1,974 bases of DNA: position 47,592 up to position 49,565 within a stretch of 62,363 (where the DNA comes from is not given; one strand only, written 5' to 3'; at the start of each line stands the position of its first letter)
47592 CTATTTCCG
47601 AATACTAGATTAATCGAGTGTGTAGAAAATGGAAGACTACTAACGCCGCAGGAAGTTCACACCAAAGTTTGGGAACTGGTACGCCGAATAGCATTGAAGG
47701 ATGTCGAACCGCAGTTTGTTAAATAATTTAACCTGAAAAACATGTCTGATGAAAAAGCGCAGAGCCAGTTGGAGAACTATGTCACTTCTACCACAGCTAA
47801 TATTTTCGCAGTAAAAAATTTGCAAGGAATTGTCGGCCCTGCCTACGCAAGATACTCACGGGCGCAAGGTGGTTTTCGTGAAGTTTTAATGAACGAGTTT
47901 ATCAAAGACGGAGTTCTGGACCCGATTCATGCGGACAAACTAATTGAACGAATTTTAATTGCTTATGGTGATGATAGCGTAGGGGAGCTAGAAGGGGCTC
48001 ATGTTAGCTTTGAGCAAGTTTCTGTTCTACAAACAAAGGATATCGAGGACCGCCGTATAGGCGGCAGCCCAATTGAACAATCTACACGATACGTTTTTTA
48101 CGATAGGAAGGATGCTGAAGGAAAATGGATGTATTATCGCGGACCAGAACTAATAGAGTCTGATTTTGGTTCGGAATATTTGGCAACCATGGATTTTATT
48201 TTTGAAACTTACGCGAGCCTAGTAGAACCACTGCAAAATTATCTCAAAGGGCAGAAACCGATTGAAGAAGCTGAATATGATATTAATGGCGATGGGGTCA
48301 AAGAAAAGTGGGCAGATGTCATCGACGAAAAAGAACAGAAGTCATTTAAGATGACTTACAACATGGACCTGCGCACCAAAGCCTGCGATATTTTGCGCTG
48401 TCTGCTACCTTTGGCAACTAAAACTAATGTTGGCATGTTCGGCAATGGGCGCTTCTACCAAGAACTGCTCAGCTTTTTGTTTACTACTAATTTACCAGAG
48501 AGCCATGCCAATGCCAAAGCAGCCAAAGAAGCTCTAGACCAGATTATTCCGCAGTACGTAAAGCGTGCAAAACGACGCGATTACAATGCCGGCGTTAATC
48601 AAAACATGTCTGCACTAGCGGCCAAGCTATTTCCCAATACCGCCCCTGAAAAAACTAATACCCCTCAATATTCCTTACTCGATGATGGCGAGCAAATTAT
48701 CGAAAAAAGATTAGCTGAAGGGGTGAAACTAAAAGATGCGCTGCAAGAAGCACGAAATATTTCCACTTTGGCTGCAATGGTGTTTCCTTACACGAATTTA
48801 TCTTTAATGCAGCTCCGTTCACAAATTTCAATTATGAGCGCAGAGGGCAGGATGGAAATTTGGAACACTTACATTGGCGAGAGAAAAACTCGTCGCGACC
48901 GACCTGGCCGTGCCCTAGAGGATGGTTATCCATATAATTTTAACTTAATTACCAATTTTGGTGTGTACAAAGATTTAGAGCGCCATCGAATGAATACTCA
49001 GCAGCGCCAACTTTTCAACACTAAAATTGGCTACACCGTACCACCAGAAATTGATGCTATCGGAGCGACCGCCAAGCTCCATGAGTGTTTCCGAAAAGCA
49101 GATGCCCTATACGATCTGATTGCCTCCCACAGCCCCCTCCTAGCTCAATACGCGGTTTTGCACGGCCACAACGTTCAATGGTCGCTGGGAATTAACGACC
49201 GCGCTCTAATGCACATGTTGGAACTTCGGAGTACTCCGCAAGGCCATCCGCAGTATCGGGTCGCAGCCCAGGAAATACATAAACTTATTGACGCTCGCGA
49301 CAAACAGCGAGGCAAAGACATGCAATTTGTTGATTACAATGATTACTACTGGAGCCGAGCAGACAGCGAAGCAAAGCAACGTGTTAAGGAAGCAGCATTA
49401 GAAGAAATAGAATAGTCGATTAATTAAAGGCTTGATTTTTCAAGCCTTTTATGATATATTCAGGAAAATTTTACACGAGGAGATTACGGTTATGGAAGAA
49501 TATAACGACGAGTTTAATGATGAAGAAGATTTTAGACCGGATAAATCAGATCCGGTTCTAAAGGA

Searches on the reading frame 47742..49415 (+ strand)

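Call 63: search_protein_families(library=pfam, proteins=[window:47742-49415:+], max_evalue=0.00001)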
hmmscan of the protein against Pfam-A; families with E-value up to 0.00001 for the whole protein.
window:47742-49415:+ (557 aa): 1 family
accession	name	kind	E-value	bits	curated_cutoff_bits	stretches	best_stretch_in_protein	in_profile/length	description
PF02511.20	Thy1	-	4.2e-28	98.9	24.8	2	63-270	37-190/191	Thymidylate synthase complementing protein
